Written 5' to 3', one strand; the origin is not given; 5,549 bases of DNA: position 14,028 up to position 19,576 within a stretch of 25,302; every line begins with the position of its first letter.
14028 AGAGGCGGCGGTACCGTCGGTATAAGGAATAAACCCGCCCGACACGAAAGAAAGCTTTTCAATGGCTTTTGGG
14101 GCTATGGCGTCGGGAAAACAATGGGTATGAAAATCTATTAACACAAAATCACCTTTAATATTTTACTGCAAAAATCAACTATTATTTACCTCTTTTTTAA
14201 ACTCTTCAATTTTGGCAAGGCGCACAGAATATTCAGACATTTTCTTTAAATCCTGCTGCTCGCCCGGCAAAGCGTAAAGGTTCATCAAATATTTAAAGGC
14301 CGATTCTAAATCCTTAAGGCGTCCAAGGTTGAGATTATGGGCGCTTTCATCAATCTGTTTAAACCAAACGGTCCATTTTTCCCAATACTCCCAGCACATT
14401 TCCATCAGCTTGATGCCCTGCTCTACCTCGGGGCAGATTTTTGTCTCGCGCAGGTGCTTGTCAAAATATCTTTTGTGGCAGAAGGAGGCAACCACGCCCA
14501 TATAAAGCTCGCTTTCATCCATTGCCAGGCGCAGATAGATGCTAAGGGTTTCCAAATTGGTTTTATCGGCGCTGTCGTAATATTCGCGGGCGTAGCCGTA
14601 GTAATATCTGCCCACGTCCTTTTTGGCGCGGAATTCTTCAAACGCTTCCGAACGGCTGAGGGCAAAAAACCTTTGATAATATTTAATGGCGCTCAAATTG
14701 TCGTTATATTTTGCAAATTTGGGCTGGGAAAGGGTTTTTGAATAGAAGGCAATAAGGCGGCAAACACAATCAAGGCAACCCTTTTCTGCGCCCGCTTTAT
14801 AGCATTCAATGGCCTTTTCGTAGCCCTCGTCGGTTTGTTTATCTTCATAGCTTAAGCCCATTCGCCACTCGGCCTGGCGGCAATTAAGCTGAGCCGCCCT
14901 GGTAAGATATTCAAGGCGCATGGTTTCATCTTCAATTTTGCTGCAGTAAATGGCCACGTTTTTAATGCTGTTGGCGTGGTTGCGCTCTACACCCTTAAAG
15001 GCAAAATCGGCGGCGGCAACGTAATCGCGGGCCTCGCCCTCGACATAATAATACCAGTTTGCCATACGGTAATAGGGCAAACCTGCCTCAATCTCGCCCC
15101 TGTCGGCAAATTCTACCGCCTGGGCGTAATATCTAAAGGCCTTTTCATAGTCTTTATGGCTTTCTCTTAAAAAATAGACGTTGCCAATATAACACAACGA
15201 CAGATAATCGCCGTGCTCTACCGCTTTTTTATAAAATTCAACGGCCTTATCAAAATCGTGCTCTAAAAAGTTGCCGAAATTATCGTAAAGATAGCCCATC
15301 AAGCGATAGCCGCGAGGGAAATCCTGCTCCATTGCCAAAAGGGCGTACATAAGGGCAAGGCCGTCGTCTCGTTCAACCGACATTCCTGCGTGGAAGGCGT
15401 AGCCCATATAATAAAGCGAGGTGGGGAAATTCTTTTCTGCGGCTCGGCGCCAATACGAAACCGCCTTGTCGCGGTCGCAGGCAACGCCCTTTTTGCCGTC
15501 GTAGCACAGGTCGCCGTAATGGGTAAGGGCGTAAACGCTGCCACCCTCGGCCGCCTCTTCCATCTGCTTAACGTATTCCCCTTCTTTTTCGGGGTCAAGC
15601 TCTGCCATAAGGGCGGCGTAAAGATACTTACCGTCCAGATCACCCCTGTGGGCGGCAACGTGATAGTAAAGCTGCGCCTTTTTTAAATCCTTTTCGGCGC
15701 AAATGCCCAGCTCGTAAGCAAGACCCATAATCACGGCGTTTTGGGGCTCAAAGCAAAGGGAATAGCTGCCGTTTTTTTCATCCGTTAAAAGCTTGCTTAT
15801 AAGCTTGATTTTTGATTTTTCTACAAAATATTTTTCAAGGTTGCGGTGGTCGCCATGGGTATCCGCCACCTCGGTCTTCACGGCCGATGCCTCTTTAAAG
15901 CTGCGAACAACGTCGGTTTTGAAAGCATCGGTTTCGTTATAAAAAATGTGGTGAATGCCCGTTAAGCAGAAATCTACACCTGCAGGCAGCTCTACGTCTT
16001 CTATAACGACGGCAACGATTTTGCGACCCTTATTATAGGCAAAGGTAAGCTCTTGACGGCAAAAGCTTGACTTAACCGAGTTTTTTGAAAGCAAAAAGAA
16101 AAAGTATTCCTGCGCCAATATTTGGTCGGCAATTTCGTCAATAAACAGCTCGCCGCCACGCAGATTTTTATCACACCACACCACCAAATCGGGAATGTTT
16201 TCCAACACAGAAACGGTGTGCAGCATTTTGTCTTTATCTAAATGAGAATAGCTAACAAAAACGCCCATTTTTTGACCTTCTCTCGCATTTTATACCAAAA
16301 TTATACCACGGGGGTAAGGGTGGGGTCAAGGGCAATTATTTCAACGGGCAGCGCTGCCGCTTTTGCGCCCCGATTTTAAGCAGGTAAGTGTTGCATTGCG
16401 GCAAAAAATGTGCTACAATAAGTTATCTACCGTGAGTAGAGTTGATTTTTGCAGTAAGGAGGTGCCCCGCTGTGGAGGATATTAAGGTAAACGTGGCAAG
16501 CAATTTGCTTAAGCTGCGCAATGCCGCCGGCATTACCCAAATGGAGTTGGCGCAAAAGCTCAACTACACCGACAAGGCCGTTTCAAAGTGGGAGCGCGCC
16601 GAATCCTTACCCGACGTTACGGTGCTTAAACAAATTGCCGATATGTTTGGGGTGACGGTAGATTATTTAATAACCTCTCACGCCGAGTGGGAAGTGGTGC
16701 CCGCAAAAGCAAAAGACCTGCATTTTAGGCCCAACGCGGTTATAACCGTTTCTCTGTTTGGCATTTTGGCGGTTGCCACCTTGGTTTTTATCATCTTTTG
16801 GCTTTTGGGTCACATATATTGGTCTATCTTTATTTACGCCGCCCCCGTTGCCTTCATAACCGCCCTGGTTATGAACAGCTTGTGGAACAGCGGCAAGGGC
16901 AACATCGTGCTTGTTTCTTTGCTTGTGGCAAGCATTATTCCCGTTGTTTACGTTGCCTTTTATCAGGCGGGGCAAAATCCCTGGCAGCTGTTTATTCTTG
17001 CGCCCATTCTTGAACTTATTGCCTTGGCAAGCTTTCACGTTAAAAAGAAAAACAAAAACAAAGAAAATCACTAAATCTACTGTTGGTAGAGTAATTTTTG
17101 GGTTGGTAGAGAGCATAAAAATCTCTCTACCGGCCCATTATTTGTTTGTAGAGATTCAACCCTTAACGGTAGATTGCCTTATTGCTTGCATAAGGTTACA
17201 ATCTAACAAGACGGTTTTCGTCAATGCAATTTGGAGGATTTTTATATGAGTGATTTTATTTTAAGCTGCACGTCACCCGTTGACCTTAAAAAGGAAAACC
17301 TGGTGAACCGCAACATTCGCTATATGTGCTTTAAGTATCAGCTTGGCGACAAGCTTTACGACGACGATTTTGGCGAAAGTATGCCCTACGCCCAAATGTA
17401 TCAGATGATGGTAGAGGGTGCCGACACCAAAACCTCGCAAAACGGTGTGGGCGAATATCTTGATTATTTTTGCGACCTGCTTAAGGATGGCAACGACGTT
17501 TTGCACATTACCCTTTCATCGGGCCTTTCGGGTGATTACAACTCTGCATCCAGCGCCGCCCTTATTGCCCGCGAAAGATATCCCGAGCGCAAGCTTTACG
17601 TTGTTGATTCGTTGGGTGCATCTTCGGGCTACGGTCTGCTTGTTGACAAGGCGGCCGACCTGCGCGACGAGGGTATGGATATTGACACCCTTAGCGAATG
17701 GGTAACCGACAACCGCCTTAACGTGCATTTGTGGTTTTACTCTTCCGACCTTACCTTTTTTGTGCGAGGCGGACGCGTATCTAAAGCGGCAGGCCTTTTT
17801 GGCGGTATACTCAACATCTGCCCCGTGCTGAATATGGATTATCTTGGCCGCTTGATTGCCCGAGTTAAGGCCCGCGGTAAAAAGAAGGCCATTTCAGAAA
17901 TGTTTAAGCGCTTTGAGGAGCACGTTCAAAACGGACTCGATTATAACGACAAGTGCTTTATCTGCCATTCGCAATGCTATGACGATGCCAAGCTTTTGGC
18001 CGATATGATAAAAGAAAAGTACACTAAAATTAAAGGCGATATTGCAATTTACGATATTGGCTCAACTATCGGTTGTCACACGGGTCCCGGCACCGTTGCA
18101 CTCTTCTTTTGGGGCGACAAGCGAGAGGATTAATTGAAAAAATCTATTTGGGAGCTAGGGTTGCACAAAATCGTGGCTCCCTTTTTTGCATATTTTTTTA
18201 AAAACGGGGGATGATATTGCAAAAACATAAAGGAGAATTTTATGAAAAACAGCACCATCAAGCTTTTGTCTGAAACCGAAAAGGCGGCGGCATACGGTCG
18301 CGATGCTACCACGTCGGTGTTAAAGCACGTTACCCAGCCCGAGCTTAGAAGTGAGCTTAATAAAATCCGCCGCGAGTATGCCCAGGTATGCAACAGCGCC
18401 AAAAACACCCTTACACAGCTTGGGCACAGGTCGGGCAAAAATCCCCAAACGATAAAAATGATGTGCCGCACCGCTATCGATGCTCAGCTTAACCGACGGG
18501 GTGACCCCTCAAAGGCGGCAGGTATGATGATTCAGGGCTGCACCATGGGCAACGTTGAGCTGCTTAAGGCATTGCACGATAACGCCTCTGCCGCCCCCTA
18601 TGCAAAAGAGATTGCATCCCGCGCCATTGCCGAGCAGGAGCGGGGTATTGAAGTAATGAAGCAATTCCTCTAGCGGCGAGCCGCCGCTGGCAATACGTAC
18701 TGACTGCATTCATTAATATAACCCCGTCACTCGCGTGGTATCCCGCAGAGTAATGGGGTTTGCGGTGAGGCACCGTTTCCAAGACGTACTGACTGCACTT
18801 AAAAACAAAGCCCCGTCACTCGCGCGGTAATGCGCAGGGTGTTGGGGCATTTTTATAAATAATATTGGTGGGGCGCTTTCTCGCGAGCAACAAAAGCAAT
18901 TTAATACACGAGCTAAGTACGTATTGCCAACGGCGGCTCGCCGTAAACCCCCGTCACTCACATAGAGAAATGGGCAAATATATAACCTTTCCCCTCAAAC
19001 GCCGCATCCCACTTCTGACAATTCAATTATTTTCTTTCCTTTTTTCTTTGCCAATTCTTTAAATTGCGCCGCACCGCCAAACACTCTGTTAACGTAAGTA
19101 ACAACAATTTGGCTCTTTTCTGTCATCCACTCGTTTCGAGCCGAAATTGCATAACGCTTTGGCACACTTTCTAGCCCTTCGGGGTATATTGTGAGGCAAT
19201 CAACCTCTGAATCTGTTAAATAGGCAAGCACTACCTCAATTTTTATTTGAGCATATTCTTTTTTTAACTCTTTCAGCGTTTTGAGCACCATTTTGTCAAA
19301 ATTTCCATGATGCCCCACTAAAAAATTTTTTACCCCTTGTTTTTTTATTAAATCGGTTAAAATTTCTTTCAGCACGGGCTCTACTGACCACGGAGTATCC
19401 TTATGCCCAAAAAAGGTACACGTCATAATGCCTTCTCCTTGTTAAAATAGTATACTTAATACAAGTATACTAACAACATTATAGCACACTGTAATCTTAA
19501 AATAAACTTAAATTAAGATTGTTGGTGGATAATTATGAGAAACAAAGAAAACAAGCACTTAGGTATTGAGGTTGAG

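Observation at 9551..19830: Modular intergenic repeat family with co-varying terminal hairpins (REPIN/BOX/MITE-like, no match to families I recognise)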

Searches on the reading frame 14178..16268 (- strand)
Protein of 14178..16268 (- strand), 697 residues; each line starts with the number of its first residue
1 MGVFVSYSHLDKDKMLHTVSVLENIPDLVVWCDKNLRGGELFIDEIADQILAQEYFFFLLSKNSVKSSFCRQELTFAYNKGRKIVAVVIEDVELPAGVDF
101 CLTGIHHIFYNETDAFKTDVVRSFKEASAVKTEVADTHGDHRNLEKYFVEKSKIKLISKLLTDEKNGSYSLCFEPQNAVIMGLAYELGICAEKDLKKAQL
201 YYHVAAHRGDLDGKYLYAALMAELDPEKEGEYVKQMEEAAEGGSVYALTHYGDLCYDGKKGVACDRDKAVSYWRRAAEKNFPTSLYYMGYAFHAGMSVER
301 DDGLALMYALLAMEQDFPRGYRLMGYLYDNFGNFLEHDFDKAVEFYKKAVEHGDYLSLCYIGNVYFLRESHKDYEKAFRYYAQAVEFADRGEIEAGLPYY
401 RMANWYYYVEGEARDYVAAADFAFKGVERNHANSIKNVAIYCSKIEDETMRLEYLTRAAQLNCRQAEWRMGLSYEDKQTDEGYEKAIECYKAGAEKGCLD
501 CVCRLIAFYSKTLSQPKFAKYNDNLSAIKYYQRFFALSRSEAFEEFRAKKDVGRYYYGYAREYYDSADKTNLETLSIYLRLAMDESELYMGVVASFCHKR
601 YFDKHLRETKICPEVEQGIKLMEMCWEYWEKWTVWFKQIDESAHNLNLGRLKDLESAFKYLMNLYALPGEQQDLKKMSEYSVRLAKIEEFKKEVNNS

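Call 13: search_protein_families(library=pfam, proteins=[window:14178-16268:-])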
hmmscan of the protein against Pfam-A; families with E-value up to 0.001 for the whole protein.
window:14178-16268:- (697 aa): 2 families
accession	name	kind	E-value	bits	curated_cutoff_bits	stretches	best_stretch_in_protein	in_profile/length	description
PF13676.11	TIR_2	-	4.1e-15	56.8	28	1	3-113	1-111/122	TIR domain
PF08238.18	Sel1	-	4.2e-14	52.9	30.7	0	246-280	2-35/36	Sel1 repeat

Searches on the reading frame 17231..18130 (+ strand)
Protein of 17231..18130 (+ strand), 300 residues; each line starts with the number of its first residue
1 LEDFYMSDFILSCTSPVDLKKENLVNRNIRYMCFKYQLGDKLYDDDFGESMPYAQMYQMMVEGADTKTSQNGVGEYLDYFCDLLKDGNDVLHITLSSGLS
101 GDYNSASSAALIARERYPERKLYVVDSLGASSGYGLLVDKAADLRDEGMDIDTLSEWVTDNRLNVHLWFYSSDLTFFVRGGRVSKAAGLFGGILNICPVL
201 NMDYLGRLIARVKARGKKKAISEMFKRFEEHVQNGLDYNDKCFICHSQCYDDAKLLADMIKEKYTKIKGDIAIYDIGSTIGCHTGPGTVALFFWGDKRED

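Call 13: search_protein_families(library=pfam, proteins=[window:17231-18130:+])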
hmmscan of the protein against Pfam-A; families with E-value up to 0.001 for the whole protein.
window:17231-18130:+ (300 aa): 1 family
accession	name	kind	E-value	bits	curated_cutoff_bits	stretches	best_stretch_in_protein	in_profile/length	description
PF02645.21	DegV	-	1.1e-58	199.3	27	1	15-293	8-277/280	Uncharacterised protein, DegV family COG1307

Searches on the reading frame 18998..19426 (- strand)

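Call 13: search_protein_families(library=pfam, proteins=[window:18998-19426:-])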
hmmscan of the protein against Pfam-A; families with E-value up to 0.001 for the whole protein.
window:18998-19426:- (143 aa): 1 family
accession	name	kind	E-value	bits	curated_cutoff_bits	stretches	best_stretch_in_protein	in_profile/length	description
PF06908.16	YpsA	-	6.1e-05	23.5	27.7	1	15-72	24-80/168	YspA SLOG family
